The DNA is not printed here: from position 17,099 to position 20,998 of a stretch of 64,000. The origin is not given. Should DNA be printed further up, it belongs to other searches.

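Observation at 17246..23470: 2074-aa T7SS-linked giant protein combining LXG-like hairpin, glycine-zipper membrane region and an internal HD phosphohydrolase signature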

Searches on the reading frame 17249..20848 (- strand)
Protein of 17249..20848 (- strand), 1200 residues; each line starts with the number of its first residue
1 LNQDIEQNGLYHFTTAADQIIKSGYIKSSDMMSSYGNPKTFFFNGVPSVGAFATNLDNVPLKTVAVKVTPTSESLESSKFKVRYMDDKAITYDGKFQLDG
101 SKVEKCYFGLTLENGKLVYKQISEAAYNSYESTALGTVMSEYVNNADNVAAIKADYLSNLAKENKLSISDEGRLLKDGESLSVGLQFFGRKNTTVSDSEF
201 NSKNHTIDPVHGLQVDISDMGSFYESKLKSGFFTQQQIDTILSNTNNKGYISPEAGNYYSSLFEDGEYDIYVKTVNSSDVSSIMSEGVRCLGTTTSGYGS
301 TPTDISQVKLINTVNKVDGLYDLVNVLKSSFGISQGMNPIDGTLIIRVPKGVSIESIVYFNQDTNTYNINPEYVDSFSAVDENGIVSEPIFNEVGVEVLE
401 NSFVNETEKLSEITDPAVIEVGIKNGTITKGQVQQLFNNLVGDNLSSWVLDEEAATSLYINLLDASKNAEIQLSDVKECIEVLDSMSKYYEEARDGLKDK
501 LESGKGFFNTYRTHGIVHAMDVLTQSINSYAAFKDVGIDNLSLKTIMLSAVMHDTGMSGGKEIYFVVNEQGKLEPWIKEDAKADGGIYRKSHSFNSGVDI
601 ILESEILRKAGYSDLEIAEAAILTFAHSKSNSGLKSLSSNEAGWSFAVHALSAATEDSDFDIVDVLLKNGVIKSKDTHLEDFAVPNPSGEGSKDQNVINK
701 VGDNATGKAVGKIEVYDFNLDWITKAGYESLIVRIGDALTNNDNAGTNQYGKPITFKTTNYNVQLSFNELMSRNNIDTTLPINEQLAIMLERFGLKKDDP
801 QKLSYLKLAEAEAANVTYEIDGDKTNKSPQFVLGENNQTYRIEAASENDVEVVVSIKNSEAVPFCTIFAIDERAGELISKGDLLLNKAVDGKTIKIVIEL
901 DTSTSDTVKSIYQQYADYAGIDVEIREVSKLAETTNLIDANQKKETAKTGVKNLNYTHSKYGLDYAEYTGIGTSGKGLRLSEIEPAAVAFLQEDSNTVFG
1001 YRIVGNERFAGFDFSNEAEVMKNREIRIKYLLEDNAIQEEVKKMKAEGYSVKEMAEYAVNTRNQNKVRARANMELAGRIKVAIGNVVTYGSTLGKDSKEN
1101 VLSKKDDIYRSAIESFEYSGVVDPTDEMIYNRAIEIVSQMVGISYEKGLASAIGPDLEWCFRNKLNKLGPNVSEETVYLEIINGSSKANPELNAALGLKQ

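Call 38: search_protein_representatives(protein=window:17249-20848:-)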
Query: 1200 residues. Proteins with E-value up to 0.001 (for the whole library): 305; up to 1e-10: 186; up to 1e-30: 93. The best 150 are listed.
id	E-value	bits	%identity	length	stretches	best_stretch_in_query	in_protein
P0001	0.0e+00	2629.2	100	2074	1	1-1200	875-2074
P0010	0.0e+00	2417.8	73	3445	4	338-935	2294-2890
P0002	1.5e-257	874.0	66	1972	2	415-938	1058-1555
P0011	2.4e-238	810.4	60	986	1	196-937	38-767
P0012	1.2e-215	735.2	46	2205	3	403-917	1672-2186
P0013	4.2e-167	574.5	59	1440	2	397-933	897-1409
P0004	3.0e-150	518.7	55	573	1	391-933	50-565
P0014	1.5e-143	496.5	57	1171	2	429-932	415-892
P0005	1.6e-135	469.9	70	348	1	406-764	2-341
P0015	1.4e-133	463.5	53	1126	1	423-923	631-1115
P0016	3.6e-133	462.2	51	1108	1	424-919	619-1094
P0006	1.2e-122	427.3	48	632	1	390-926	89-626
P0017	5.0e-110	385.5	46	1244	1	373-919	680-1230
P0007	1.6e-105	370.6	49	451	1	486-925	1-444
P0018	1.8e-103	363.8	46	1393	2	418-773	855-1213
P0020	3.2e-95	336.5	46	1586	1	423-928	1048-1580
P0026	1.3e-71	258.3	55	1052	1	948-1200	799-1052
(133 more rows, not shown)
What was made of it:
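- Tried and rejected: The exhaustive search was what opened the family up (call 38).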

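Call 42: search_protein_families(library=pfam, alignment_id=A3, max_evalue=0.001)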
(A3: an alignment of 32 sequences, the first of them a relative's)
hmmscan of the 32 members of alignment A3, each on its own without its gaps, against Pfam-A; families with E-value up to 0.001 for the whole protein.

A. member 1, P0010 (3445 aa): 0 families

B. families by the number of members that match (of 32 scanned): 4 families
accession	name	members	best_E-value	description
PF03496.20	ADPrib_exo_Tox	3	5.5e-22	ADP-ribosyltransferase exoenzyme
PF00404.24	Dockerin_1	1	2.7e-16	Dockerin type I domain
PF09851.14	SHOCT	1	6.2e-06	Short C-terminal domain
PF13499.12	EF-hand_7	1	0.00036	EF-hand domain pair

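Call 58: search_solved_structures(query=A4, max_evalue=10, show_alignments=2)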
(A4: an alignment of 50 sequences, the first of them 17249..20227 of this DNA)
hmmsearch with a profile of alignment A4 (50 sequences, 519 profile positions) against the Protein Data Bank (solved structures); distinct sequences matched with E-value up to 10: 0.

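Call 64: predict_structure(alignment_id=A4)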
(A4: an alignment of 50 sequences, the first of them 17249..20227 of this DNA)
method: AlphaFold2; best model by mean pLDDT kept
length: 993 residues; sequences in the alignment: 50
mean_pLDDT: 81.0   pTM: 0.64
mean pLDDT of the five models: 81.0, 80.6, 79.8, 79.4, 79.5
residues with pLDDT >= 90: 604; 70-90: 122; 50-70: 137; < 50: 130
segments of 3 or more residues with pLDDT < 50: 495-497, 729-805, 882-892, 932-949, 979-981, 988-993
pLDDT, mean of each block of 10 residues (from residue 1): 97 90 94 97 97 92 97 95 78 88 94 97 94 97 93 95 97 98 84 60 90 88 91 93 93 97 96 97 95 93 91 98 98 98 98 92 93 93 95 98 98 98 89 95 97 98 98 91 56 54 95 97 98 89 94 96 95 92 80 70 96 96 94 97 98 97 95 95 96 97 95 95 68 37 27 24 26 30 27 26 46 58 62 85 83 75 57 54 46 53 60 50 55 41 39 70 71 60 49 37
secondary structure, 60 per line:
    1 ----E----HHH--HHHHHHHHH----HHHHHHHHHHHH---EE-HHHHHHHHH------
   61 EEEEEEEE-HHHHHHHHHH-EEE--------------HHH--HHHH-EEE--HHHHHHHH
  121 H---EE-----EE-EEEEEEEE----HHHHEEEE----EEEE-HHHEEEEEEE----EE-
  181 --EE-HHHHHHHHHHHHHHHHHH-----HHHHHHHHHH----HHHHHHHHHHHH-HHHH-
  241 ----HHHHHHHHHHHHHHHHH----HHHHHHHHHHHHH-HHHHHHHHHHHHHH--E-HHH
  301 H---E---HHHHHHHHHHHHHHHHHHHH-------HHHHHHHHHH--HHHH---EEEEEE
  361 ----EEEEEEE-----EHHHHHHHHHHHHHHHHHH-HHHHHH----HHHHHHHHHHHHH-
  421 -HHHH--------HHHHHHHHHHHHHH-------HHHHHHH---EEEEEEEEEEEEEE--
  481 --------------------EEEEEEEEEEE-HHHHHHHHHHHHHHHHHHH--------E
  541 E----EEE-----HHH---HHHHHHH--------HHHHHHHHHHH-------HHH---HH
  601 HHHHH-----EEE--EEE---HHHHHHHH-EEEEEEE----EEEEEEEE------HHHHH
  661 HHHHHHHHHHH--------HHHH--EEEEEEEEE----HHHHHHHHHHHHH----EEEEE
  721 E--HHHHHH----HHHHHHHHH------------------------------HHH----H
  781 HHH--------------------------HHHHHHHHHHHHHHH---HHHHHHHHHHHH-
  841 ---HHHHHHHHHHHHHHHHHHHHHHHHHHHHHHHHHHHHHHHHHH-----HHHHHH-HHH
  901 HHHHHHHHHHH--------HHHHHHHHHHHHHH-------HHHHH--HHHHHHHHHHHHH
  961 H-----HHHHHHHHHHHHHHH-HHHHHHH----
elements in order (helices of 4 or more, strands of 3 or more residues): H15-23 H28-39 H46-54 E61-68 H70-79 E81-83 H103-106 E108-110 H113-121 E135-142 H147-150 E151-154 E159-162 E167-173 H186-203 H209-218 H223-234 H236-239 H245-261 H266-278 H280-293 H298-301 H309-328 H336-345 H348-351 E355-360 E365-371 H378-395 H397-402 H407-419 H422-425 H434-447 H455-461 E465-478 E501-511 H513-531 E546-548 H560-566 H575-585 H599-605 E611-613 E616-618 H622-629 E631-637 E642-649 H656-671 H680-683 E686-694 H699-711 E716-721 H724-729 H734-742 H780-783 H810-824 H828-839 H844-885 H891-896 H898-911 H920-933 H941-945 H948-961 H967-981 H983-989
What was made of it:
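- On HD superfamily phosphohydrolase: The model has pLDDT >90 and a helical core (call 64).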

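Call 66: fold_search(model_id=the predicted structure, library=pdb)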
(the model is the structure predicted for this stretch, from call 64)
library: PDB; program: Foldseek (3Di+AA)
matches with E <= 10: 379; with E <= 0.001: 0
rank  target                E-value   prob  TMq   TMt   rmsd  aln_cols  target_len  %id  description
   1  5csk_A                1.5e-01  0.05  0.07  0.04  28.6       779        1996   10  Crystal structure of yeast acetyl-CoA carboxylase, unbiotinylated (released 2015-10-28)
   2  3i7a                  3.3e-01  0.30  0.10  0.28  18.7       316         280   13  Crystal structure of Putative metal-dependent phosphohydrolase (YP_926882.1) from Shewanella amazonensis SB2B at 2.06 A  (released 2009-07-21)
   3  3gl1_A                4.7e-01  0.57  0.05  0.12  11.3       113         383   11  Crystal structure of ATPase domain of Ssb1 chaperone, a member of the HSP70 family, from Saccharomyces cerevisiae (released 2009-03-24)
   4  6ofb_A                4.7e-01  0.38  0.06  0.08   8.7       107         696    6  Crystal structure of human glutamine-dependent NAD+ synthetase complexed with NaAD+, AMP, pyrophosphate, and Mg2+ (released 2020-01-08)
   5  3gl1_B                6.7e-01  0.47  0.05  0.12  11.3       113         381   11  Crystal structure of ATPase domain of Ssb1 chaperone, a member of the HSP70 family, from Saccharomyces cerevisiae (released 2009-03-24)
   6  6w6e_I                7.3e-01  0.77  0.05  0.13   5.0        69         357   16  The Mycobacterium tuberculosis ClpB disaggregase hexamer structure with a locally refined ClpB middle domain and a Dna (released 2021-05-26)
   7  8w1m_A                7.7e-01  0.38  0.06  0.13   8.5       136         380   10  T.thermophilus DNAK nucleotide binding domain in complex with ADP (released 2025-02-26)
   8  4f4h_B                9.1e-01  0.15  0.06  0.09  15.9       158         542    6  Crystal structure of a Glutamine dependent NAD+ synthetase from Burkholderia thailandensis (released 2012-08-08)
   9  7nac_b                9.1e-01  0.04  0.07  0.12  35.4       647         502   11  State E2 nucleolar 60S ribosomal biogenesis intermediate - Composite model (released 2022-11-09)
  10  6sr6_C                1.0e+00  0.28  0.05  0.09  14.2       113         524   16  Crystal structure of the RAC core with a pseudo substrate bound to Ssz1 SBD (released 2020-03-25)
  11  2v7z_A                1.1e+00  0.28  0.05  0.13  13.9       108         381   12  Crystal structure of the 70-kDa heat shock cognate protein from Rattus norvegicus in post-ATP hydrolysis state (released 2008-04-08)
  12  5ex5_B                1.2e+00  0.38  0.05  0.12  11.4        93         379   12  Crystal structure of human GRP78 (70kDa heat shock protein 5 / BIP) ATPase domain in complex with 7-deaza-ADP and inor (released 2016-06-15)
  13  4gni_B                1.3e+00  0.25  0.05  0.12  14.1       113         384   16  Structure of the Ssz1 ATPase bound to ATP and Magnesium (released 2012-12-05)
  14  9kzw_A                1.3e+00  0.02  0.07  0.13  24.7       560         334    9  structure of hZnT1 in apo state (released 2025-09-24)
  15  6ha7_A                1.3e+00  0.35  0.05  0.12  11.7        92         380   12  Crystal structure of the BiP NBD and MANF complex (released 2019-02-06)
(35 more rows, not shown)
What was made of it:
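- On HD superfamily phosphohydrolase: The best HD match is 3i7a at E 0.33, prob 0.30 (call 66).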

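Call 69: search_protein_families(library=pfam, alignment_id=A4, max_evalue=10)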
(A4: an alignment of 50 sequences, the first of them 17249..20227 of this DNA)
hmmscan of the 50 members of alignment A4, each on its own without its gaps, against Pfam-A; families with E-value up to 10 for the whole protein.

A. member 1, window:17249-20227:- (993 aa): 1 family
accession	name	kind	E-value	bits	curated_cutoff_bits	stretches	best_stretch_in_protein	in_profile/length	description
PF11178.13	DUF2963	-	0.032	14.1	22.6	1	683-705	4-26/52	Protein of unknown function (DUF2963)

B. families by the number of members that match (of 50 scanned): 73 families (the first 25 are shown)
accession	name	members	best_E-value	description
PF24391.1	HD-CE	10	0.001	HD-CE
PF01966.28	HD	4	0.076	HD domain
PF09345.15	SiaC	2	0.027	SiaC family regulatory phosphoprotein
PF09079.17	Cdc6_C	2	0.028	CDC6, C terminal winged helix domain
PF23202.1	PAH_ZNF598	2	0.086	ZNF598 PAH domain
PF06240.19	COXG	1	0.0019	Carbon monoxide dehydrogenase subunit G (CoxG)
PF23768.1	DUF7167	1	0.0031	Domain of unknown function (DUF7167)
PF10925.13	DUF2680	1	0.0092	Protein of unknown function (DUF2680)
PF05263.17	DUF722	1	0.0095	Protein of unknown function (DUF722)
PF00675.25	Peptidase_M16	1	0.012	Insulinase (Peptidase family M16)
PF22806.1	M_C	1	0.014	Protein M, C-terminal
PF01338.23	Bac_thur_toxin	1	0.014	Bacillus thuringiensis toxin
PF03477.21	ATP-cone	1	0.014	ATP cone domain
PF24592.1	DUF7616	1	0.016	Family of unknown function (DUF7616)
PF12574.13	120_Rick_ant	1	0.017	120 KDa Rickettsia surface antigen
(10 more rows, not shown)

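Call 76: find_encoding_contigs(protein=P0010, flank=10000, max_places=3)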
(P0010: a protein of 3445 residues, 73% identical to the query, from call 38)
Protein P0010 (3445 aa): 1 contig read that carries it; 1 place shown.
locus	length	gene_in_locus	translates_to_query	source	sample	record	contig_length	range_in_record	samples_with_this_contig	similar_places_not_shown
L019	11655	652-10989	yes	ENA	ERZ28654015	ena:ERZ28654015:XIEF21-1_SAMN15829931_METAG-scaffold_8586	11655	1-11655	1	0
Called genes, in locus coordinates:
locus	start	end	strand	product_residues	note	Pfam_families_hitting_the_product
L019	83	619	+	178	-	-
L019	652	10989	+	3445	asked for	-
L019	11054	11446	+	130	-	-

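Call 78: find_encoding_contigs(protein=P0026, flank=6000, max_places=3)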
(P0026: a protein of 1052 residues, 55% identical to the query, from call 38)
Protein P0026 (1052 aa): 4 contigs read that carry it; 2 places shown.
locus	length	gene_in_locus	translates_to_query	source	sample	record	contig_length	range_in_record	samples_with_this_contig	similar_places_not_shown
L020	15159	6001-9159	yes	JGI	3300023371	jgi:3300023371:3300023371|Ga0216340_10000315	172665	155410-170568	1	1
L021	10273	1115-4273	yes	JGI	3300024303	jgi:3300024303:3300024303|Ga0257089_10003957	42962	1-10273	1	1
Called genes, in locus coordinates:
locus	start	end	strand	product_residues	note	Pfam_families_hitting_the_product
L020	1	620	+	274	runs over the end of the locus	PF00142:Fer4_NifH (weak), PF01656:CbiA, PF02374:ArsA_ATPase, PF06564:CBP_BcsQ, PF09140:MipZ (weak), PF10609:ParA, PF13614:AAA_31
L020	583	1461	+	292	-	PF02195:ParB_N, PF17762:HTH_ParB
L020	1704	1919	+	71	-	PF00313:CSD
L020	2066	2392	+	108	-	PF00584:SecE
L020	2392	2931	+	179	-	PF02357:NusG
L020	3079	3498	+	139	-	PF03946:Ribosomal_L11_N, PF00298:Ribosomal_L11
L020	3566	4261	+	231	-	PF00687:Ribosomal_L1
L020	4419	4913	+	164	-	PF00466:Ribosomal_L10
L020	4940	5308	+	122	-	PF16320:Ribosomal_L12_N, PF00542:Ribosomal_L12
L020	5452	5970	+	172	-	-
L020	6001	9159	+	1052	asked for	-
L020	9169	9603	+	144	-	-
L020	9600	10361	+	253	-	PF23023:Anti-Pycsar_Apyc1, PF12706:Lactamase_B_2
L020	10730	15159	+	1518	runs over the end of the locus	PF01580:FtsK_SpoIIIE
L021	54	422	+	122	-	PF16320:Ribosomal_L12_N, PF00542:Ribosomal_L12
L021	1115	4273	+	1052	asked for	-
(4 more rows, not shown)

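Call 79: find_encoding_contigs(protein=P0015, flank=6000, max_places=3)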
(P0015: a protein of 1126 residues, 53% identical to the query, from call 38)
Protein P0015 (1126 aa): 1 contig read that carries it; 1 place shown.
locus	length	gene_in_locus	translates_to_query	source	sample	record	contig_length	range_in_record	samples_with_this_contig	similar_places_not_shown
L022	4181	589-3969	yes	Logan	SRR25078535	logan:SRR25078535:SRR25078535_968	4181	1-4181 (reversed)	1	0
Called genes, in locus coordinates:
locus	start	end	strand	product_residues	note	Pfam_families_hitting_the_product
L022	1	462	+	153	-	?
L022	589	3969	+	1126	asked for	-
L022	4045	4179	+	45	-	?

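Call 80: find_encoding_contigs(protein=P0017, flank=6000, max_places=3)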
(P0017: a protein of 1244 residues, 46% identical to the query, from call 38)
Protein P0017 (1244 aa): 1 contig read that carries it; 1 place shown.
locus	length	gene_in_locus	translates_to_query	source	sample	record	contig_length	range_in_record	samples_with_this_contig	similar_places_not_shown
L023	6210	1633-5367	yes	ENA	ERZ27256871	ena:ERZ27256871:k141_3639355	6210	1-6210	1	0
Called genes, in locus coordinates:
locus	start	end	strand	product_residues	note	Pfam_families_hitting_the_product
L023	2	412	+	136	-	?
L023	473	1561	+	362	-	-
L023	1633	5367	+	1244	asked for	-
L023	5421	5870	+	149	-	-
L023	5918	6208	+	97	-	?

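Call 81: find_encoding_contigs(protein=P0020, flank=6000, max_places=3)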
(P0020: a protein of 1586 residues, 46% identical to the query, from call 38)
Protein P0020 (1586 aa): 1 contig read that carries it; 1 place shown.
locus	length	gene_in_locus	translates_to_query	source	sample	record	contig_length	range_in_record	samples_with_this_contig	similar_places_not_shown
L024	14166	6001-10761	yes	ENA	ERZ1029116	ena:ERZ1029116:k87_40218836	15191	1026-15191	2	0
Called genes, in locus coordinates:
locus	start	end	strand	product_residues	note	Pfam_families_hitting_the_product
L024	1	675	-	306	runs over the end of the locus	PF00294:PfkB, PF08543:Phos_pyr_kin (faint)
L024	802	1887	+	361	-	PF01168:Ala_racemase_N, PF00842:Ala_racemase_C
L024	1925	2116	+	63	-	-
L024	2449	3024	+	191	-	PF11187:Mbeg1-like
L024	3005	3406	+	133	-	PF13811:DUF4186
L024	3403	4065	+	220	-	-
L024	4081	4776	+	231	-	PF03575:Peptidase_S51, PF07685:GATase_3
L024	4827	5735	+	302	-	PF00753:Lactamase_B, PF23023:Anti-Pycsar_Apyc1, PF12706:Lactamase_B_2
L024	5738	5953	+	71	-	PF11213:DUF3006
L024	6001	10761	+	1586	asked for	PF00404:Dockerin_1 (weak)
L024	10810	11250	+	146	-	-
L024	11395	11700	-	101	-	-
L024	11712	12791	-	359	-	PF03323:GerA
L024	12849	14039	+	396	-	PF05958:tRNA_U5-meth_tr, PF01209:Ubie_methyltran (faint), PF03602:Cons_hypoth95, PF03848:TehB, PF05175:MTS, PF09445:Methyltransf_15 (weak), PF13649:Methyltransf_25, PF13847:Methyltransf_31, +1 more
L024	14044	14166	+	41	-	?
